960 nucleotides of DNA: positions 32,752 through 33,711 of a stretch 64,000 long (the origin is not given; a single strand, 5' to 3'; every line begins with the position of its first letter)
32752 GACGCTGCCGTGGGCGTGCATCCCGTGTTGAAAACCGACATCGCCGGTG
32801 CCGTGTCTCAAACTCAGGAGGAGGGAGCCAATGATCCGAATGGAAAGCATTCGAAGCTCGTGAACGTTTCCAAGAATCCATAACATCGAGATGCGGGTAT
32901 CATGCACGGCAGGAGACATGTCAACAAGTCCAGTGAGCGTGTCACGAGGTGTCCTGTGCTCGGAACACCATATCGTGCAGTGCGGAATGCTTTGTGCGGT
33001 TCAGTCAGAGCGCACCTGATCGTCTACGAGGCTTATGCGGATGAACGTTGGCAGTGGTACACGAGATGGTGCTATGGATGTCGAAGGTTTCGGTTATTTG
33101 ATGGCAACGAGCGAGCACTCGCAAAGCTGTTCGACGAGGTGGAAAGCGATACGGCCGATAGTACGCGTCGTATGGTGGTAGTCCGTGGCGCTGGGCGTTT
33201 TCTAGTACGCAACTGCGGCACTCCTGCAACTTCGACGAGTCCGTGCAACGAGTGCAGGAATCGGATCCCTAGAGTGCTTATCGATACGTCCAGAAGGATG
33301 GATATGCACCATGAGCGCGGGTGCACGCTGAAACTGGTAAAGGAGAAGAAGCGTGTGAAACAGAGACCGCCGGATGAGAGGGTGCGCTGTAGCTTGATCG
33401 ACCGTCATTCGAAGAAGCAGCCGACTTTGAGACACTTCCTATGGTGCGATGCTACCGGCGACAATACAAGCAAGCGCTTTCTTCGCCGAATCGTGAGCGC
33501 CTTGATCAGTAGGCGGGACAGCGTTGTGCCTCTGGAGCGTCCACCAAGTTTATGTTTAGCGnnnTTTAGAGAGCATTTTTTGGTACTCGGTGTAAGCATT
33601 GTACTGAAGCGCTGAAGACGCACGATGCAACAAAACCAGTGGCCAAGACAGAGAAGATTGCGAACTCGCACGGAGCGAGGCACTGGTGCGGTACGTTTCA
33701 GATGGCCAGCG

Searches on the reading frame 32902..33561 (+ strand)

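Call 28: search_protein_families(library=pfam, proteins=[window:32902-33561:+], max_evalue=0.01)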
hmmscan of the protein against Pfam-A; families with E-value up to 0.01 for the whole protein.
window:32902-33561:+ (220 aa): 1 family
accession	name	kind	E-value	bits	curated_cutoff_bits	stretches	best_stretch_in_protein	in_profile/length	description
PF20173.3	ZnF_RZ-type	-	0.0042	17.1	27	0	100-122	20-41/54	RZ type zinc finger domain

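Call 54: search_protein_families(library=pfam, proteins=[window:32902-33561:+], max_evalue=0.1)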
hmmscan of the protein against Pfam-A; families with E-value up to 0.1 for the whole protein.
window:32902-33561:+ (220 aa): 1 family
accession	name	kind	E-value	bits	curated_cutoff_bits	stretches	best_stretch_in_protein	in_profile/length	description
PF20173.3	ZnF_RZ-type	-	0.0042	17.1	27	1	100-122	20-41/54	RZ type zinc finger domain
